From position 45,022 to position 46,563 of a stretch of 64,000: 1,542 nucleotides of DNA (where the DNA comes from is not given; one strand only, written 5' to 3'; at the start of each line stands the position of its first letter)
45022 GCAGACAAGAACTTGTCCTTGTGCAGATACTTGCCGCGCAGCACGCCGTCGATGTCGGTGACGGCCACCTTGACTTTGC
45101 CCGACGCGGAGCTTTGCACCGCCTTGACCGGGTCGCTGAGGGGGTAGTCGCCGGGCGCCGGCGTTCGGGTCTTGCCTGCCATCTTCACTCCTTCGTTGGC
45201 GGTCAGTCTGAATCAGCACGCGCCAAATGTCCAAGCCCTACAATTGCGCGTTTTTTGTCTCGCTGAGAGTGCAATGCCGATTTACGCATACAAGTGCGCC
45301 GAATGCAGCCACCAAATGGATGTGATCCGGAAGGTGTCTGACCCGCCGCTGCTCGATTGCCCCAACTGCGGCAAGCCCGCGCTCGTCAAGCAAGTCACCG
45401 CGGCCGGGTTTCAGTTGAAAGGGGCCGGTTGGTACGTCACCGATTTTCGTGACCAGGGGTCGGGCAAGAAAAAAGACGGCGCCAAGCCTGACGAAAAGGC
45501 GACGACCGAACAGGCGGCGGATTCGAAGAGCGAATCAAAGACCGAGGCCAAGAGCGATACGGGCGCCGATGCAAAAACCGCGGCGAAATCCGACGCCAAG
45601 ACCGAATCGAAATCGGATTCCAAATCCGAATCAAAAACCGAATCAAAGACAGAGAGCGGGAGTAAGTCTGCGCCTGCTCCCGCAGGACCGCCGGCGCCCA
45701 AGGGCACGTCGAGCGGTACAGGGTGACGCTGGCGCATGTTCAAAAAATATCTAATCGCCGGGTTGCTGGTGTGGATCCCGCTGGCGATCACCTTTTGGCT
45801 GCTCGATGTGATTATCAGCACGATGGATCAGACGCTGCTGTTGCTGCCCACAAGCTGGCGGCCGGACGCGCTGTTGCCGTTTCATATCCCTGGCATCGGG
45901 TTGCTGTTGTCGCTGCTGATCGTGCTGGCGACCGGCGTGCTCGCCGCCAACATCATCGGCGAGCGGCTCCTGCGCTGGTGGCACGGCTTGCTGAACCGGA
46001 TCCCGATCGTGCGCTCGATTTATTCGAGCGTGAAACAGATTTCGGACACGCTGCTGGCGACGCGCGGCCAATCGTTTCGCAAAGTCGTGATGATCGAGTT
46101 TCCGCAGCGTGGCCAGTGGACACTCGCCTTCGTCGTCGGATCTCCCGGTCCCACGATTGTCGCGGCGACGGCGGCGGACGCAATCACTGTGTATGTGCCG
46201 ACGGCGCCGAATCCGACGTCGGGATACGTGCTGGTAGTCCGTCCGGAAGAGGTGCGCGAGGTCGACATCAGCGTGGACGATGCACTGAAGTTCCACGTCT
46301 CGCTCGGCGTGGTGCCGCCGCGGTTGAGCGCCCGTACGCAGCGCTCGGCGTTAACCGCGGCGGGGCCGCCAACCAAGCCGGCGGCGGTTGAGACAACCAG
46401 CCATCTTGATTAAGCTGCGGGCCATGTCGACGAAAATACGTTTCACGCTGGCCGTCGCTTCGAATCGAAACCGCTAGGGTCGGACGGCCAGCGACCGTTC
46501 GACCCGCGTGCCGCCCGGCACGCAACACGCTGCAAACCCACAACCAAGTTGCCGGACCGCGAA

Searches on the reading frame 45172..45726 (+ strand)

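Call 61: search_protein_families(library=pfam, proteins=[window:45172-45726:+], max_evalue=0.001)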
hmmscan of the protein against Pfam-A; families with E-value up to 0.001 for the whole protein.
window:45172-45726:+ (184 aa): 1 family
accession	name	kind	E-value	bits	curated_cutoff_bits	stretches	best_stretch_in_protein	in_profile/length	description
PF09723.15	Zn_ribbon_8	-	1.1e-14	54.6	34.4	1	35-75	1-41/41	Zinc ribbon domain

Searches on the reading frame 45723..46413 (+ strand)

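Call 61: search_protein_families(library=pfam, proteins=[window:45723-46391:+, window:45736-46413:+], max_evalue=0.001)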
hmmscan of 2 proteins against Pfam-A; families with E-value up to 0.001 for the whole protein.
window:45723-46391:+ (222 aa): 0 families

window:45736-46413:+ (225 aa): 1 family
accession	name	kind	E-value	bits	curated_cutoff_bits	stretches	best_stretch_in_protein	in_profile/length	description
PF04367.18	DUF502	-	8e-35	119.4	23.8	1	57-162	1-107/107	Protein of unknown function (DUF502)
